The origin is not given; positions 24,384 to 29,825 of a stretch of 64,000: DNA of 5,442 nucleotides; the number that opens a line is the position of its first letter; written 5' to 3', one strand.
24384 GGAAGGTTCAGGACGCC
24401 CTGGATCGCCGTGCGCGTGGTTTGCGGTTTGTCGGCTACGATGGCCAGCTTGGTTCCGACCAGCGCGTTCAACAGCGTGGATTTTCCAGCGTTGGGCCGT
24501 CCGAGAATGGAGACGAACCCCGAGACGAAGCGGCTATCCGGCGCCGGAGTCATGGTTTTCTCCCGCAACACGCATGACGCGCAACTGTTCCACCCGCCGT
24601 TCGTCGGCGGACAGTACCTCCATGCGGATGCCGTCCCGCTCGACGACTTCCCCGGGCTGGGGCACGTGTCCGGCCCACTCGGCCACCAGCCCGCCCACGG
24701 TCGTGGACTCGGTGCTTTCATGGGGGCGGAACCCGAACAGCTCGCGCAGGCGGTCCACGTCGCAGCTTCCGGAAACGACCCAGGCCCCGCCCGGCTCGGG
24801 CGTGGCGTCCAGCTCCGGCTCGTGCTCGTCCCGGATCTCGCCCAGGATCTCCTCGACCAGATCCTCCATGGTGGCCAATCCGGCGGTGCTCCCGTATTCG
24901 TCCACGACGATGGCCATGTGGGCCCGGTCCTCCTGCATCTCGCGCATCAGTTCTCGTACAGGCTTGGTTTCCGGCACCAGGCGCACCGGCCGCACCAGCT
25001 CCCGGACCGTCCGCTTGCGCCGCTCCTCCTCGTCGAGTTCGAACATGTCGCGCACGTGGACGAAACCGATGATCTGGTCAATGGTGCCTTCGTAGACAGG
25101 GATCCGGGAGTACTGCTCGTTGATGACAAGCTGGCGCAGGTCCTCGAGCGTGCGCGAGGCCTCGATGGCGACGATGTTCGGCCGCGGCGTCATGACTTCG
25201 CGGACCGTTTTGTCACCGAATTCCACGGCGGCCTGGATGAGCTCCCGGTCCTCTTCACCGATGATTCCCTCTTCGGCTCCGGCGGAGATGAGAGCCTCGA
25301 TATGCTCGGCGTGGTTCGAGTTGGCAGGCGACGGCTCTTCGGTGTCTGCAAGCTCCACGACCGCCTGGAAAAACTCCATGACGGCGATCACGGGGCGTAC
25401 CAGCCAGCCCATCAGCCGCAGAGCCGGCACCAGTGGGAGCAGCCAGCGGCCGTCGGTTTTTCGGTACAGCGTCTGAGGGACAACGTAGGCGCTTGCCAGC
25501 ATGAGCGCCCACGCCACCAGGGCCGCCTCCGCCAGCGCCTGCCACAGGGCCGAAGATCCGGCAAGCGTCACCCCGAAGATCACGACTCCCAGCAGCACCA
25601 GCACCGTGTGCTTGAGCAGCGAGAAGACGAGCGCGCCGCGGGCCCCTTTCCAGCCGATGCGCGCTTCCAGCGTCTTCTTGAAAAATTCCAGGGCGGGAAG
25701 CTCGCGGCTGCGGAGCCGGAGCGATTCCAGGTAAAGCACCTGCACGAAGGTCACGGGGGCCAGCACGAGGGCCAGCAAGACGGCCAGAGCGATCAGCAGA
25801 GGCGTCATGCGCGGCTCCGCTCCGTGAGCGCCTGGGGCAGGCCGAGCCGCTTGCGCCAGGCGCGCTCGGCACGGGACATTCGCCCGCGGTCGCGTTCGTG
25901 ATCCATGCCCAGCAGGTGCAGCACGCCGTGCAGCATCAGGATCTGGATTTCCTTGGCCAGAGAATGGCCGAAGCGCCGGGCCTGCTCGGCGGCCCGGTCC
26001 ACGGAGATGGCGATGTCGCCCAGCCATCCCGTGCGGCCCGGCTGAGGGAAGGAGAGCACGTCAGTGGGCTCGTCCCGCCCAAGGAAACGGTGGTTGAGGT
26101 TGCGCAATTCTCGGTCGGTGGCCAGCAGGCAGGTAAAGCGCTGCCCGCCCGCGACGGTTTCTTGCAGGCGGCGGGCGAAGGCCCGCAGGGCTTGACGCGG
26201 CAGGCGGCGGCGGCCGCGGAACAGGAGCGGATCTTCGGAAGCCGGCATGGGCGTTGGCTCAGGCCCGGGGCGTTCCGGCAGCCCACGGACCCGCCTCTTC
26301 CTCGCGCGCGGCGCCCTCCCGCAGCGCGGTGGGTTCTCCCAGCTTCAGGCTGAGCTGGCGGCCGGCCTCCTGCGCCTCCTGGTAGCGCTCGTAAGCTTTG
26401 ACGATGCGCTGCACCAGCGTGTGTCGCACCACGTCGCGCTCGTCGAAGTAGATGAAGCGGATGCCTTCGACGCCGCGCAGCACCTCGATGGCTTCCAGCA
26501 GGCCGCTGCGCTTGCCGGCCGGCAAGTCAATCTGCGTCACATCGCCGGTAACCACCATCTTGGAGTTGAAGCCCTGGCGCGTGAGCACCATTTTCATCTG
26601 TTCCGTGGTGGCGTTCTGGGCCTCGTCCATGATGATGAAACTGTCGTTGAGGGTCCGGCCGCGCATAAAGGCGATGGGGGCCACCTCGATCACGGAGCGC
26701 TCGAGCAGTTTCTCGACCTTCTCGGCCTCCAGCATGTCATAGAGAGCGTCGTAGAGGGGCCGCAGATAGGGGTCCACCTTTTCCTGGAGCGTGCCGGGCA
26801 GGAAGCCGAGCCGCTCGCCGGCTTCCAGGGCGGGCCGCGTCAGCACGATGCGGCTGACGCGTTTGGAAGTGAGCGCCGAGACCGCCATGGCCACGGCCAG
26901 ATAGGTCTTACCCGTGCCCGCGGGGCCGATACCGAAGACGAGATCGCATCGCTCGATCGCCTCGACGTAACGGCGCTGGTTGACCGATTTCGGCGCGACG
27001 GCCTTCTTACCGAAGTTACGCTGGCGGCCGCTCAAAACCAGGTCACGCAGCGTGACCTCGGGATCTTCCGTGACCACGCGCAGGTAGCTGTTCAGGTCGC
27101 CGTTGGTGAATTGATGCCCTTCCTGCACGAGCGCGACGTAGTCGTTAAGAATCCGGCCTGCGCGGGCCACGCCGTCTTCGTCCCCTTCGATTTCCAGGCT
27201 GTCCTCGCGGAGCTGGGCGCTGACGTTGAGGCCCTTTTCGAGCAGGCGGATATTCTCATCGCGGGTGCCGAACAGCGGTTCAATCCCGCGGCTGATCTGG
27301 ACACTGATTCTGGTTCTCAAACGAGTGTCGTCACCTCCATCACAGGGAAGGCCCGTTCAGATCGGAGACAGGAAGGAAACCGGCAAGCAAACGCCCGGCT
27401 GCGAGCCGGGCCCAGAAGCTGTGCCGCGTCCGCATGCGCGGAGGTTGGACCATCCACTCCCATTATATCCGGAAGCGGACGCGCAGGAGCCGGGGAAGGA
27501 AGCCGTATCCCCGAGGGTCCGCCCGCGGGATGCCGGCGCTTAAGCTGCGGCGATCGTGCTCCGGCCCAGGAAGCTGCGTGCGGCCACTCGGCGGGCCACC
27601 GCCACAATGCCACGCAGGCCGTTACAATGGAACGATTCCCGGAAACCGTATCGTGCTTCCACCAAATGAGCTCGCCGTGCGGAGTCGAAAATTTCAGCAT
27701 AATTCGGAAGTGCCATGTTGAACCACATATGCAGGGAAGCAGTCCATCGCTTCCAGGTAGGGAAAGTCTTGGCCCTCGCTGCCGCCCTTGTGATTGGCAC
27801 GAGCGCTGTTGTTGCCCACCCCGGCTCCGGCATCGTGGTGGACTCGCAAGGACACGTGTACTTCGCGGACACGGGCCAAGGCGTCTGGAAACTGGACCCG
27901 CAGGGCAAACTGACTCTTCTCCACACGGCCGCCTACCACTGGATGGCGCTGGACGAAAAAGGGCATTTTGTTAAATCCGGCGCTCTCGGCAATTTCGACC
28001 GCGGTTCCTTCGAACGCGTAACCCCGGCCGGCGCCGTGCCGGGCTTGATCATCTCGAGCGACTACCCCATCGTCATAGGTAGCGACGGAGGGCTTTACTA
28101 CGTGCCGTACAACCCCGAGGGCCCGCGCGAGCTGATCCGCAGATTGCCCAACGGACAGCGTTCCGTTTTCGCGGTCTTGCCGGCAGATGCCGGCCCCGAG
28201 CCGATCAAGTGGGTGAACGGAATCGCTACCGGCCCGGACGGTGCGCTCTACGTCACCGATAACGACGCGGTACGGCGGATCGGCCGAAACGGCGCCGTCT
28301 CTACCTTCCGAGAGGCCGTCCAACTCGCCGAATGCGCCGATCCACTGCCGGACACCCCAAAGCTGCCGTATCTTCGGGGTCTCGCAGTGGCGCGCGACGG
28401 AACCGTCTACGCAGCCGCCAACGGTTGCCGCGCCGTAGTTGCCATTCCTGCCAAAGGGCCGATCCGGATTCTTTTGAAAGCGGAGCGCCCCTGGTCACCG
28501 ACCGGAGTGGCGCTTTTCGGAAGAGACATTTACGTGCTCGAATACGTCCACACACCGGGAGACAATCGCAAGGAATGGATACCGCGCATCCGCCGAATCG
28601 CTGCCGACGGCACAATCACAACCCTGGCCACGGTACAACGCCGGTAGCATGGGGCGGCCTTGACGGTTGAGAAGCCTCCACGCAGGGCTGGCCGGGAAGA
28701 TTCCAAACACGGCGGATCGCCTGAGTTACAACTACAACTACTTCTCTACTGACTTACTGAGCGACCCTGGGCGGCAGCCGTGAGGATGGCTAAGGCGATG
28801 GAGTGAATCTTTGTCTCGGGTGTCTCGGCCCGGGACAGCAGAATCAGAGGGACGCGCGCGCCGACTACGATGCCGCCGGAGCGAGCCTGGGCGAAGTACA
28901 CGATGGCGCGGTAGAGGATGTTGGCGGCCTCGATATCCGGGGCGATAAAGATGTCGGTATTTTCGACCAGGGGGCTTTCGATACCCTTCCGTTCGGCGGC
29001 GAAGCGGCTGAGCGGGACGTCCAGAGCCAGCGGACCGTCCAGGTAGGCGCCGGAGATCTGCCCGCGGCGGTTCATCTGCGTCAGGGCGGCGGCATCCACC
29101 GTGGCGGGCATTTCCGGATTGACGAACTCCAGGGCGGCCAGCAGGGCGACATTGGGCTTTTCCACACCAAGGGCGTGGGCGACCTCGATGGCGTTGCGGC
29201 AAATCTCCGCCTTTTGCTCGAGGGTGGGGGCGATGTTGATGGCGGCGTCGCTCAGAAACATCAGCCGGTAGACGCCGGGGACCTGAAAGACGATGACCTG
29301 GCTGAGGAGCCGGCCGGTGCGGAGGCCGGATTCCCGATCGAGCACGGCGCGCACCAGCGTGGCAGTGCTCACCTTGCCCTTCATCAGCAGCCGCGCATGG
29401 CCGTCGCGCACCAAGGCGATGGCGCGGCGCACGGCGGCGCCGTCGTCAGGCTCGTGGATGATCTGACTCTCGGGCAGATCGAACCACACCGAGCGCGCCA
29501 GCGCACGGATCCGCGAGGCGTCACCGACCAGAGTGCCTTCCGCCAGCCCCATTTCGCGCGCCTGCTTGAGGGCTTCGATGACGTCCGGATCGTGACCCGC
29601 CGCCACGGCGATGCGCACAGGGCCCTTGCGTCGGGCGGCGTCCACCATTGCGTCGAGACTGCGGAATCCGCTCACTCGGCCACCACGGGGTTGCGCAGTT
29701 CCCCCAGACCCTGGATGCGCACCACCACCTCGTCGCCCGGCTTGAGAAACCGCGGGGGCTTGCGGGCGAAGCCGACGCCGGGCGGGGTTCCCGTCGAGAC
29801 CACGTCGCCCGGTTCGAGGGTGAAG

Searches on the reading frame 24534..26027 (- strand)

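Call 26: search_protein_families(library=pfam, proteins=[window:24534-26027:-], max_evalue=0.00001)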
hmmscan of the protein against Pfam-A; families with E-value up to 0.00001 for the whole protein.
window:24534-26027:- (497 aa): 2 families
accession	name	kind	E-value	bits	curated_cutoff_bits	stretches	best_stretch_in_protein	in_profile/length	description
PF03471.22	CorC_HlyC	-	9.4e-16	58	27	1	412-486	4-79/81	Transporter associated domain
PF00571.33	CBS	-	4.5e-15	56.2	24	2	341-395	1-56/57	CBS domain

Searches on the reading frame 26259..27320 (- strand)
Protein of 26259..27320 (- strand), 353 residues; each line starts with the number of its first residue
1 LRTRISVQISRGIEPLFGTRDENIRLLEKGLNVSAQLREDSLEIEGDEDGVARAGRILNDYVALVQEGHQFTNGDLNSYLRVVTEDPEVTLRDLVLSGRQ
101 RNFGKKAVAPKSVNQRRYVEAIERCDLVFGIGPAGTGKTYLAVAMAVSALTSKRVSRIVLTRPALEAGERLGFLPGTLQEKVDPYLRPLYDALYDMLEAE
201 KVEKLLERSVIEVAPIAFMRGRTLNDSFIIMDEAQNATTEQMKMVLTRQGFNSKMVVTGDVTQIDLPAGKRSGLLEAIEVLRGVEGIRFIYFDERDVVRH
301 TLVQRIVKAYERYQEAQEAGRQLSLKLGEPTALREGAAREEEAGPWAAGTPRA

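Call 25: search_protein_families(library=pfam, proteins=[window:26259-27320:-], max_evalue=0.00001)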
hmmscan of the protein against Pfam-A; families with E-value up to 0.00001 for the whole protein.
window:26259-27320:- (353 aa): 3 families
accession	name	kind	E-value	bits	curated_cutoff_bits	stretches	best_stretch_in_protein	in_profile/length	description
PF02562.22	PhoH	-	2.8e-97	324.6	27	1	108-311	2-205/205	PhoH-like protein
PF13604.12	AAA_30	-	1.3e-07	32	27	1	113-264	4-128/191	AAA domain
PF13245.12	AAA_19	-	3.3e-06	27.8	25.1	1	124-264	10-129/134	AAA domain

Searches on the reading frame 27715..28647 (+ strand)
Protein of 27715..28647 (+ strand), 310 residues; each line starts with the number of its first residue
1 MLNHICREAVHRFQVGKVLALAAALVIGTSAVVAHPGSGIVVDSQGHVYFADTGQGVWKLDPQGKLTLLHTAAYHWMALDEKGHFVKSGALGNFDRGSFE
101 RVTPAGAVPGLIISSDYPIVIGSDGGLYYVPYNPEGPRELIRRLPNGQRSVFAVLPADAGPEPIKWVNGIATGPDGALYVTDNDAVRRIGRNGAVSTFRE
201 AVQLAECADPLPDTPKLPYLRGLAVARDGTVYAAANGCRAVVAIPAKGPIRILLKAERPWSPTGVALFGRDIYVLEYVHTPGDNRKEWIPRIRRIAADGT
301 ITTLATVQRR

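Call 81: search_protein_families(library=pfam, proteins=[window:27715-28647:+], max_evalue=0.0001)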
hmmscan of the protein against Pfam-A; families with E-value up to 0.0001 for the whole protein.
window:27715-28647:+ (310 aa): 3 families
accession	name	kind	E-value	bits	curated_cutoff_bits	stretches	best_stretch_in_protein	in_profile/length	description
PF25021.1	TEN_NHL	-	2.3e-09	37.2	27.1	0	170-198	36-64/357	Teneurin NHL domain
PF01436.27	NHL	-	4.2e-06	27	20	0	168-183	5-20/28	NHL repeat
PF24684.1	Vgb_lyase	-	4.3e-05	22.9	50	0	119-267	60-188/290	Virginiamycin B lyase family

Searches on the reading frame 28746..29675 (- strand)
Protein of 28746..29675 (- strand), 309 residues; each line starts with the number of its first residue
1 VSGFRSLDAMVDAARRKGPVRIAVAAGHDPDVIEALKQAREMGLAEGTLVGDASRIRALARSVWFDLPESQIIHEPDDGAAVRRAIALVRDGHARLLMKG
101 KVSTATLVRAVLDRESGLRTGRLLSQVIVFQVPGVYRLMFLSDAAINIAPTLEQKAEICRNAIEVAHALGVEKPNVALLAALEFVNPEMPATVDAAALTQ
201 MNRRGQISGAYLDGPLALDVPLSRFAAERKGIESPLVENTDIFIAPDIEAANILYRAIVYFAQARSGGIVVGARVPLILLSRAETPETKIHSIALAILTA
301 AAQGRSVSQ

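Call 26: search_protein_families(library=pfam, proteins=[window:28746-29675:-], max_evalue=0.00001)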
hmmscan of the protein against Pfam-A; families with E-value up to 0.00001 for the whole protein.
window:28746-29675:- (309 aa): 1 family
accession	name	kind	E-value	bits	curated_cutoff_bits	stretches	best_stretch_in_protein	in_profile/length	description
PF01515.24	PTA_PTB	-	9.7e-50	170.2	24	1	82-297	105-319/319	Phosphate acetyl/butaryl transferase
